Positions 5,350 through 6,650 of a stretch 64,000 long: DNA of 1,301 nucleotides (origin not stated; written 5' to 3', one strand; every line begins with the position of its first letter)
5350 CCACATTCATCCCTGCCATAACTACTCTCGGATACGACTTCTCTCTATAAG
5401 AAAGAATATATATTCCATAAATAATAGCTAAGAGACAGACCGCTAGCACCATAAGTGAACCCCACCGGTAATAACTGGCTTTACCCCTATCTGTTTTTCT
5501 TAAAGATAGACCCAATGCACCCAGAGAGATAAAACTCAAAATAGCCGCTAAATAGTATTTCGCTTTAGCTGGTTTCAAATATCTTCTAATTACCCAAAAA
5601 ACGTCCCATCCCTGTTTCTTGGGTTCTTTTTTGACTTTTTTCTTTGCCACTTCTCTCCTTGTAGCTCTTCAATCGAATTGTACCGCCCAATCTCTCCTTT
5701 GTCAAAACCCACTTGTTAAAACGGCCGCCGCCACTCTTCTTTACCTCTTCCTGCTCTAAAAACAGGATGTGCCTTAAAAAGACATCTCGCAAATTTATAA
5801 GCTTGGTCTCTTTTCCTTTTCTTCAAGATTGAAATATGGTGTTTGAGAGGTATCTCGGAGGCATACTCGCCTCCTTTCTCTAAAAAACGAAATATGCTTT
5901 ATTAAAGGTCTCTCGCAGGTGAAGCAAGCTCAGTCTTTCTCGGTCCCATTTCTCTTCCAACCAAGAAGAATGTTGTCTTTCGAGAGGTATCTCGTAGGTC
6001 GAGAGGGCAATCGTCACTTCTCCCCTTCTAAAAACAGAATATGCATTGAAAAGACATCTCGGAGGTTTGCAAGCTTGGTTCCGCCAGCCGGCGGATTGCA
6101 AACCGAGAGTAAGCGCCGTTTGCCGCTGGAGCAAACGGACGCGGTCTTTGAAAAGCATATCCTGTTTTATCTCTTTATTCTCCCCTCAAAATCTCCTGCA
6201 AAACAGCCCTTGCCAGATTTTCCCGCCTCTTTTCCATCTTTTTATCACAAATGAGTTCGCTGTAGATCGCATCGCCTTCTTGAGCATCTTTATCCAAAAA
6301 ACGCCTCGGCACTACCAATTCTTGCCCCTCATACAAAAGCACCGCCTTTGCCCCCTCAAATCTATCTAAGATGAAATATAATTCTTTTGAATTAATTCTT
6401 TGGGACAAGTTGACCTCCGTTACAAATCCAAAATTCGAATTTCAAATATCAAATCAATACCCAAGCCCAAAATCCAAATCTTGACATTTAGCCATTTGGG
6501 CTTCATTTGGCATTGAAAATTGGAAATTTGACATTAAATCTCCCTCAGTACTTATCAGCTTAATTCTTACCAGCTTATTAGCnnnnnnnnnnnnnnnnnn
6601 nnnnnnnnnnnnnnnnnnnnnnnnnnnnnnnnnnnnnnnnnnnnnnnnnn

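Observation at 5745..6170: Tandem about 145-bp repeat array with a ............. motif every 57-80 bp upstream of the VanW-domain gene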

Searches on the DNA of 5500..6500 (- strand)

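Call 10: search_rna_families(source=window, start=5500, end=6500, threshold=evalue, max_evalue=10)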
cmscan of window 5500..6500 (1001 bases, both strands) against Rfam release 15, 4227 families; matches with E-value up to 10: 5.
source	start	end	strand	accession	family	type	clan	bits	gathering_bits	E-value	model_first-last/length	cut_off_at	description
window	5775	5880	-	RF02397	sau-5971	Gene; sRNA;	-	19.7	90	0.96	1-96/96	no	Staphylococcus sRNA sau-5971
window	5615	5708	-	RF01932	bxd_4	Gene; lncRNA;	-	17.1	40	2.3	1-106/106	no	Bithoraxoid conserved region 4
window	6194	6257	-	RF02183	ST7-OT3_1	Gene; lncRNA;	-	16.3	50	8.6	1-79/79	no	ST7 overlapping transcript 3 conserved region 1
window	5529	5615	-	RF00619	U6atac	Gene; snRNA; splicing;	CL00009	13.7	33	0.97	39-126/126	no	U6atac minor spliceosomal RNA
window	5656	5810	-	RF01500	Afu_198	Gene; snRNA; snoRNA; CD-box;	-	12.9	40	9.7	1-149/149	no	A. fumigatus snoRNA Afu_198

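Call 66: build_rna_model(alignment_id=A4, structure=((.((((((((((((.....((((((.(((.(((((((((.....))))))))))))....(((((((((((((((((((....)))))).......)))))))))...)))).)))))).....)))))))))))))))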
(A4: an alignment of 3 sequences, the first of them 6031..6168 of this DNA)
Model R1 built from alignment A4 (3 sequences, 139 columns); structure: as given.
model positions 138; base pairs 51; branch points 1; effective number of sequences 1.03; information 0.591 bits per position. Calibrated on 0.2 Mb of random sequence (short: E-values are rough).
structure used (alignment columns):
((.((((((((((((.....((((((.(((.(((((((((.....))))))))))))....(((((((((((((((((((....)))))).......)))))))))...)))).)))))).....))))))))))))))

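Call 67: search_with_rna_model(model_id=R1, sources=[window, L003, L005, L006, L007, L009, L148, L149, L150, L151], max_evalue=10, show_alignments=6)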
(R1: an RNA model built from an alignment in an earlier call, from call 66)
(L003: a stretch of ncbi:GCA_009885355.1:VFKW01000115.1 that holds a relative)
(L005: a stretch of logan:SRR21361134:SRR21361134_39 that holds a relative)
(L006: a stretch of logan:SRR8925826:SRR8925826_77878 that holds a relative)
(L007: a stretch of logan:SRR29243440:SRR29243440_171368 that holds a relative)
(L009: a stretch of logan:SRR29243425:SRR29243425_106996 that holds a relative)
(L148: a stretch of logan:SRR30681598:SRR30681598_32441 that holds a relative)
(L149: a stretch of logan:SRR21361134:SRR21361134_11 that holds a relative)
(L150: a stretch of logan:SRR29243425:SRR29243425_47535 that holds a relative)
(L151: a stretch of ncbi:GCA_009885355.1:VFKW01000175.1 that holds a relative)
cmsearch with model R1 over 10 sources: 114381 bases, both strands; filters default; matches with E-value up to 10: 6.
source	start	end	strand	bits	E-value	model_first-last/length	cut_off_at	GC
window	6031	6168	-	160.7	1.4e-39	1-138/138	no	0.5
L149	3930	4066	+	150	9e-37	1-138/138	no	0.47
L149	3742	3878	+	129.2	2.8e-31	1-138/138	no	0.46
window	6031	6168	+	40.7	6.4e-08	1-138/138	no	0.5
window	57282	57420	-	22.9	0.0032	1-138/138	no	0.5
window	5759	5900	-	21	0.01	1-138/138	no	0.37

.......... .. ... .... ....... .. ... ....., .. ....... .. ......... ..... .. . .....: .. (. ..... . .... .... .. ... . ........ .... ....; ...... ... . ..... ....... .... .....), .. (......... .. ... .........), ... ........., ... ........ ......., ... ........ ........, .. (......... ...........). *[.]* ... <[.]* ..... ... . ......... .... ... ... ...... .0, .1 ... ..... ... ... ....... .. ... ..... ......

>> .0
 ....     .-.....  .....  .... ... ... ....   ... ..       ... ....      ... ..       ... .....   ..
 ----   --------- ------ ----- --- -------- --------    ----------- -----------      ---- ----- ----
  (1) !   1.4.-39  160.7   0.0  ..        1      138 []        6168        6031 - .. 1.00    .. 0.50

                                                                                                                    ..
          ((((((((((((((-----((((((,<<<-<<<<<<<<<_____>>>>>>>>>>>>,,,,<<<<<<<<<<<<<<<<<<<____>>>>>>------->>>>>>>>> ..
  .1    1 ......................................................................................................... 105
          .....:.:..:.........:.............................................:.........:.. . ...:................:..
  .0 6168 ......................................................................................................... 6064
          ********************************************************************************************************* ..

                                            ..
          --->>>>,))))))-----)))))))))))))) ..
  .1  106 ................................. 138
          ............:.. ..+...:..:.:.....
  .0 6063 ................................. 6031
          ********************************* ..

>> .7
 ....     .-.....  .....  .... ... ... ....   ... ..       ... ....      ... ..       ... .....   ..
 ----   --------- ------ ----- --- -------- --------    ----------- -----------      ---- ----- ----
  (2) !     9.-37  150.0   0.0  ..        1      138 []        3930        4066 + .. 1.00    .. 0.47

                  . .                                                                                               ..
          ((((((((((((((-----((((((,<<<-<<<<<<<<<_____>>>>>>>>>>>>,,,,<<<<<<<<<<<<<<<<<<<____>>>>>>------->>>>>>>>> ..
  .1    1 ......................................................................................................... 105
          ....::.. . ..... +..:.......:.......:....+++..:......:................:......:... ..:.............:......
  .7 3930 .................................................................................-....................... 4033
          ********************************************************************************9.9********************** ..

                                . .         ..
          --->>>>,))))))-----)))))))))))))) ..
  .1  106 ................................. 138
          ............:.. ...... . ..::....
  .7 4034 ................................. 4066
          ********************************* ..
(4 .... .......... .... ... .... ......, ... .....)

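Call 71: search_with_rna_model(model_id=R1, source=window, start=5600, end=6040, filters=off, max_evalue=10, show_alignments=6)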
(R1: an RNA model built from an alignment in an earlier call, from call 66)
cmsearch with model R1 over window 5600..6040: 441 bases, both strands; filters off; matches with E-value up to 10: 3.
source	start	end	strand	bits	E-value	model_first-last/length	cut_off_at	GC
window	5759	5900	-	21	3.9e-05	1-138/138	no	0.37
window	5759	5814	+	9.5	0.044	1-138/138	no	0.34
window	5884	5937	+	2.2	3.7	1-138/138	no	0.39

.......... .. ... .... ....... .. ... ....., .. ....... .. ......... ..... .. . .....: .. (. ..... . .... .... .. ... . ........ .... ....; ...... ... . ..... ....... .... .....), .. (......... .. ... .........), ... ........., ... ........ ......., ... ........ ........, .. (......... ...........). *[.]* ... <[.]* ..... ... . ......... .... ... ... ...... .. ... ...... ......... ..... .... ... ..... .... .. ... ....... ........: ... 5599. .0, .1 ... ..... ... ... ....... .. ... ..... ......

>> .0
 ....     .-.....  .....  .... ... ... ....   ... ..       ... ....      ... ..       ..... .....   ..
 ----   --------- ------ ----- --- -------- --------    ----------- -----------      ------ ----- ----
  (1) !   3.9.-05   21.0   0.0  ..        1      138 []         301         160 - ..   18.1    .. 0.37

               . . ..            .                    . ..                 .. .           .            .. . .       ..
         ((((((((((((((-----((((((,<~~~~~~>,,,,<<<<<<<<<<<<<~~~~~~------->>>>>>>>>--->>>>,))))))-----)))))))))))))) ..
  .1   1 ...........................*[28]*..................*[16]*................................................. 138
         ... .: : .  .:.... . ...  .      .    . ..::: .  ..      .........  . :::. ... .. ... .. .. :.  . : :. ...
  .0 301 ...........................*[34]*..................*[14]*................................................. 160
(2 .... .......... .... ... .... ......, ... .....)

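Call 79: search_with_rna_model(model_id=R1, sources=[L152, L153, L154, L008, L004, L150, L151, L148], filters=off, max_evalue=10, show_alignments=4)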
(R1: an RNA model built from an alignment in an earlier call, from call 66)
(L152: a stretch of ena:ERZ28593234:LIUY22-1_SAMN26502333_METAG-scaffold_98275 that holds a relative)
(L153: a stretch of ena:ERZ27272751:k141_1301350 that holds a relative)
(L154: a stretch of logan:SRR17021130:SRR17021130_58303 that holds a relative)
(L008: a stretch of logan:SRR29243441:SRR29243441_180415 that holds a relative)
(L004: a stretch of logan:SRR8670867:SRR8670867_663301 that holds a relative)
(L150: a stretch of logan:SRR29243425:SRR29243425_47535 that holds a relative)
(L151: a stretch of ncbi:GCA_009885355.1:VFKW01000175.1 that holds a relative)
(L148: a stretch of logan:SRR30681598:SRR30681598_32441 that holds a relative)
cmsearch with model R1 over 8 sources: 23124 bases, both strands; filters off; matches with E-value up to 10: 31.
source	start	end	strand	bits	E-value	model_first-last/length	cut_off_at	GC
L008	5168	5208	+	15.3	0.068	1-138/138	no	0.29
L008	2318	2354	-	14.8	0.091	1-138/138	no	0.49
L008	2318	2354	+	13.7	0.18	1-138/138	no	0.49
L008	5167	5209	-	13.5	0.2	1-138/138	no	0.28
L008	1817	1965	+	12.8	0.3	1-138/138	no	0.4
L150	562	588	+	11.9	0.52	1-138/138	no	0.44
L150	1123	1172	-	11.8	0.55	1-138/138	no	0.48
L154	637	713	+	11.7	0.58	1-138/138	no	0.35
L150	562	588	-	11.6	0.63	1-138/138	no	0.44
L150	1123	1172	+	11.1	0.85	1-138/138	no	0.48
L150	3733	3756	+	10.4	1.3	1-138/138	no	0.42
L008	2460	2580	+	10.3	1.4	1-138/138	no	0.34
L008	1655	1702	+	9.9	1.8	1-138/138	no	0.21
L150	3733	3756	-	9.5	2.3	1-138/138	no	0.42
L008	5218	5243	+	9.4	2.5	1-138/138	no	0.58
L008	5218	5243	-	9.3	2.6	1-138/138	no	0.58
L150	3022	3056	-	9.3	2.6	1-138/138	no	0.4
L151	3733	3756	+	9.2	2.7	1-138/138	no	0.33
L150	3003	3090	+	8.9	3.2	1-138/138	no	0.32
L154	657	688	-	8.8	3.4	1-138/138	no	0.62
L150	639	671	+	8.7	3.8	1-138/138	no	0.27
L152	1637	1660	+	8.4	4.5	1-138/138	no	0.46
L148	417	488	+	8.2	5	1-138/138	no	0.24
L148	753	798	-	8.1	5.4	1-138/138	no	0.28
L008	6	58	-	8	5.5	1-138/138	no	0.43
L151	3733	3756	-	8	5.5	1-138/138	no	0.33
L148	431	488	-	7.9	5.9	1-138/138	no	0.26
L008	2924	3020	-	7.9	6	1-138/138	no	0.32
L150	2425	2462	-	7.7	6.6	1-138/138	no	0.21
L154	994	1028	+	7.7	6.7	1-138/138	no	0.34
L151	309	350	+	7.3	8.5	1-138/138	no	0.4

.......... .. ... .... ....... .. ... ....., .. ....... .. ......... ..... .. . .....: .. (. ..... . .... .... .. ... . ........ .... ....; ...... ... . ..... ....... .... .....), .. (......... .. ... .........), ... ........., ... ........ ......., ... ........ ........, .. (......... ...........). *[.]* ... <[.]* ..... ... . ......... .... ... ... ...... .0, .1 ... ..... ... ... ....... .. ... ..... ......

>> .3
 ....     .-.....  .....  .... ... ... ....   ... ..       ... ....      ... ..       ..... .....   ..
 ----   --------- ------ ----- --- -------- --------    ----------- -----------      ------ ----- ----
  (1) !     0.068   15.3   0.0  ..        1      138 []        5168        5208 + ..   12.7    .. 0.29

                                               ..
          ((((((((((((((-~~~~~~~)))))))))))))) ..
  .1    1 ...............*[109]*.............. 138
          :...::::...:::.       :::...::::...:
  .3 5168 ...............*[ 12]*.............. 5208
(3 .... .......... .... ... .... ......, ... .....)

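Call 82: search_with_rna_model(model_id=R1, sources=[window, L149], max_evalue=1e-20, make_alignment=true)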
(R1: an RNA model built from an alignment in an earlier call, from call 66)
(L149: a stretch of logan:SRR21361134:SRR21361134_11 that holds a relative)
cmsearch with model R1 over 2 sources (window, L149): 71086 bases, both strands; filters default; matches with E-value up to 1e-20: 3.
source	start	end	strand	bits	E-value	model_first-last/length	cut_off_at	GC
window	6031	6168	-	160.7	8.5e-40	1-138/138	no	0.5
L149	3930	4066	+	150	5.6e-37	1-138/138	no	0.47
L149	3742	3878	+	129.2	1.8e-31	1-138/138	no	0.46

Alignment A5: 3 matches aligned to the model, 138 columns, each read 5' to 3' on its own strand. Consensus structure (alignment columns), stored with it:
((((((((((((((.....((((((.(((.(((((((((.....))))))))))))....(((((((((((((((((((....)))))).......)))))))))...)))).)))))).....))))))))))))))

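Call 87: search_with_rna_model(model_id=R1, sources=[L011, L012, L013, L014, L015, L016, L017, L018, L019, L020, L021, L022, L023, L024, L025, L026, L027, L028, L029, L030, L031, L032, L033, L034, L035, L036, L037, L038, L039, L040, L041, L042, L043, L044, L045, L046, L047, L048, L049, L050, L051, L052, L053, L054, L055, L056, L057, L058, L059, L060, L061, L062, L063, L064, L065, L066, L067, L068, L069, L070, L071, L072, L073, L074, L075, L076, L077, L078, L079, L080, L081, L082, L083, L084, L085, L086, L087, L088, L089, L090, L091, L092, L093, L094, L095, L096, L097, L098, L099, L100, L101, L102, L103, L104, L105], max_evalue=10)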
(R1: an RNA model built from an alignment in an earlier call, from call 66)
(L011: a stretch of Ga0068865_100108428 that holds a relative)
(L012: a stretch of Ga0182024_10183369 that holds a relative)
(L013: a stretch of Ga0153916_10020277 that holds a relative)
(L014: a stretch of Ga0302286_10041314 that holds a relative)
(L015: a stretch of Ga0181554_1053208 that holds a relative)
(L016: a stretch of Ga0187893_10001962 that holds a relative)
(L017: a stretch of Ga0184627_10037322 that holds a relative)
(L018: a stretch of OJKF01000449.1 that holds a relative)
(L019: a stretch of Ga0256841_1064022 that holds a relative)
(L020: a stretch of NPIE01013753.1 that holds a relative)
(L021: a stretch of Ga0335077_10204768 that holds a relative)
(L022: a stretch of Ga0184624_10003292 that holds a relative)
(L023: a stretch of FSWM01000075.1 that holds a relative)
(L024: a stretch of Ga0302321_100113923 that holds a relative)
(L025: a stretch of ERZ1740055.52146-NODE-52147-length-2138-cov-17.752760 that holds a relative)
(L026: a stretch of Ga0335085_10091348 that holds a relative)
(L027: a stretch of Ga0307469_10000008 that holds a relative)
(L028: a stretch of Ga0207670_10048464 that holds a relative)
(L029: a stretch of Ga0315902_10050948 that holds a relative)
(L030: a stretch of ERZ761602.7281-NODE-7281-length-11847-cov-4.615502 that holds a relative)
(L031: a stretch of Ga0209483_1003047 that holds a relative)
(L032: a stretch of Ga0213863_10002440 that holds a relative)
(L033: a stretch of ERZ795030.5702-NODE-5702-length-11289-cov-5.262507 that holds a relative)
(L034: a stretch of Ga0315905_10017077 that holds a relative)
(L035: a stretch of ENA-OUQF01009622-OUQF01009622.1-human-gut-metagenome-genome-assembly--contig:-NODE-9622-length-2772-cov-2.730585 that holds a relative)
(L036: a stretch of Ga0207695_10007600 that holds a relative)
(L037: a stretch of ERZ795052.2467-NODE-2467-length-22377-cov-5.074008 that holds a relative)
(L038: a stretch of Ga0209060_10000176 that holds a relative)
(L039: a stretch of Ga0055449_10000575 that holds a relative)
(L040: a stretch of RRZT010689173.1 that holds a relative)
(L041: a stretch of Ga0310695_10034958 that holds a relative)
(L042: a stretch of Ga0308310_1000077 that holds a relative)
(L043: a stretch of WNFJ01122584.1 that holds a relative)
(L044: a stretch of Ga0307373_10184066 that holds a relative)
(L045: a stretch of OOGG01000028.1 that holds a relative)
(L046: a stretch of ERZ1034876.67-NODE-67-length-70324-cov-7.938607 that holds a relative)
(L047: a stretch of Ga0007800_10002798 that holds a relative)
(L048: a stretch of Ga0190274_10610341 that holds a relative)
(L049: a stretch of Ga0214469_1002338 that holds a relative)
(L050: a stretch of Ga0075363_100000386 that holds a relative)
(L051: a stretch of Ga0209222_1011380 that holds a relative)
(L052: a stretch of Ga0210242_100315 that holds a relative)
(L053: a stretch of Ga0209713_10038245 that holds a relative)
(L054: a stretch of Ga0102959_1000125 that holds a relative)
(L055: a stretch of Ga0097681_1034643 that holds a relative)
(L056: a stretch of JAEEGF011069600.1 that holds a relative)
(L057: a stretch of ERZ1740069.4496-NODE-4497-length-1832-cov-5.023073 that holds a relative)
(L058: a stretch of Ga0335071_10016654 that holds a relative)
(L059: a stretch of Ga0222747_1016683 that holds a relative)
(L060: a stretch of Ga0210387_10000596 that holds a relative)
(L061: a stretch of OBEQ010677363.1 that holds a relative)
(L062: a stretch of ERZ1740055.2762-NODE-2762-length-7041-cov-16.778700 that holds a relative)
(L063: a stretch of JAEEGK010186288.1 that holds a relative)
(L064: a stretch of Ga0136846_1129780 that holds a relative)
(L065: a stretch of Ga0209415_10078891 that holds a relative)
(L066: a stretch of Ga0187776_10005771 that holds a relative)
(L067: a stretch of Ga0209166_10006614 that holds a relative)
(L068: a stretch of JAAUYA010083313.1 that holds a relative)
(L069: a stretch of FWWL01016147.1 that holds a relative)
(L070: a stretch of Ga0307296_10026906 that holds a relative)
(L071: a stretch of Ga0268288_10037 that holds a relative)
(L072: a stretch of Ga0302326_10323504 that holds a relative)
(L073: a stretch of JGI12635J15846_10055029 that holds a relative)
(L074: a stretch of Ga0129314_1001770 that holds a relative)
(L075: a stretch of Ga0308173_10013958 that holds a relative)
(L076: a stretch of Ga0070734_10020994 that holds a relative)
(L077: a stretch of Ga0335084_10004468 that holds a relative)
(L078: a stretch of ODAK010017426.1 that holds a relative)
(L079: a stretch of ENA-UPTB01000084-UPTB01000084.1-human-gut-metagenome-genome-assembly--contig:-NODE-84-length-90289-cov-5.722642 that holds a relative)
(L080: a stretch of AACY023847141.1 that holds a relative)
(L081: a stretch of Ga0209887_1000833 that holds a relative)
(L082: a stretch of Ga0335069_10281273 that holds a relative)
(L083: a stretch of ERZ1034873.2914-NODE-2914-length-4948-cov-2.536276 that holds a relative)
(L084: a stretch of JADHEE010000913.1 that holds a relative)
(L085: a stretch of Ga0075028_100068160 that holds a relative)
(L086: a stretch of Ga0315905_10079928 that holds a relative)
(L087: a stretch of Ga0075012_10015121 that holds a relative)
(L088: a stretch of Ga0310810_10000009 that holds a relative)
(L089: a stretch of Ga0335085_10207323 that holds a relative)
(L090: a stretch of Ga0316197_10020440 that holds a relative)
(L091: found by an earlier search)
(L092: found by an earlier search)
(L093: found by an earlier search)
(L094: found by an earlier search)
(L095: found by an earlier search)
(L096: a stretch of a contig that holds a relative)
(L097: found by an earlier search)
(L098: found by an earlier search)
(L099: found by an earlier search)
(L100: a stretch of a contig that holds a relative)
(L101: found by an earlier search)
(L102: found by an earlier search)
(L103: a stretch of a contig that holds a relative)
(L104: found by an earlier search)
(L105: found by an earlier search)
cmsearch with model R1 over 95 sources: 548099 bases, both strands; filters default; matches with E-value up to 10: 0.
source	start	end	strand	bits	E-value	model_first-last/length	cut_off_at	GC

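Call 88: search_with_rna_model(model_id=R1, sources=[L106, L107, L108, L109, L110, L111, L112, L113, L114, L115, L116, L117, L118, L119, L120, L121, L122, L123, L124, L125, L126, L127, L128, L129, L130, L131, L132, L133, L134, L135, L136, L137, L138, L139, L140, L141, L142, L143, L144, L145, L146, L147], max_evalue=10)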
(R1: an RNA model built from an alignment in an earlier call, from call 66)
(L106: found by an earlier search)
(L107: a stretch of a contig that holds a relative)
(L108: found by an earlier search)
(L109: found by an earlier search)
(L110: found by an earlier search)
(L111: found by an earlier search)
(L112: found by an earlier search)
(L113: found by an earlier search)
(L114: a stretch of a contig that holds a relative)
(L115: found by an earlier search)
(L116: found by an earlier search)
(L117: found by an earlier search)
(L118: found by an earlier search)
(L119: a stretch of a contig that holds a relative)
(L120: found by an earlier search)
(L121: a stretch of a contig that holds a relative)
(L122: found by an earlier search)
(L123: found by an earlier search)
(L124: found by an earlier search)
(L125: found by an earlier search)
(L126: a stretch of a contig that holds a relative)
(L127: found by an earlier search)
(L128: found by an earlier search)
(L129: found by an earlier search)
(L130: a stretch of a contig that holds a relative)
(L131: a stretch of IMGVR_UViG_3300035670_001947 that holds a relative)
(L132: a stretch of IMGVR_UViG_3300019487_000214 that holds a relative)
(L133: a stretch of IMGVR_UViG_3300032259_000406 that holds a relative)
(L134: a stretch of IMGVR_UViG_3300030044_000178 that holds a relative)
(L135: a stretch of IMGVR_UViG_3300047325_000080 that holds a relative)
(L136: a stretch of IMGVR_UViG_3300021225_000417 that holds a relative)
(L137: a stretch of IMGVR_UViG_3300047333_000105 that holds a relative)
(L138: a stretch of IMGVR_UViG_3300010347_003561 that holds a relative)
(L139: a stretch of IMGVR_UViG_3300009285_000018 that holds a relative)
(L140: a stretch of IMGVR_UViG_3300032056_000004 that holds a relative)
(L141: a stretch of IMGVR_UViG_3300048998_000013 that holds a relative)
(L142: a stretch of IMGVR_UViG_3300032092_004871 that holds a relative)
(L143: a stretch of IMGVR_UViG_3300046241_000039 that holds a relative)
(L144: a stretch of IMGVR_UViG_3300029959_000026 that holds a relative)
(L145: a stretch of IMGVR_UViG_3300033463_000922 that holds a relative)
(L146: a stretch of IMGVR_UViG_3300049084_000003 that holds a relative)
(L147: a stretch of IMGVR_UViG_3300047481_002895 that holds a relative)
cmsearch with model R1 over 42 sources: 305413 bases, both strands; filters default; matches with E-value up to 10: 2.
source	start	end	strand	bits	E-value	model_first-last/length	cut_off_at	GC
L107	4553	4585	+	17.4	0.24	1-138/138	no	0.52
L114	11575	11608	+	13.6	2.4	1-138/138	no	0.62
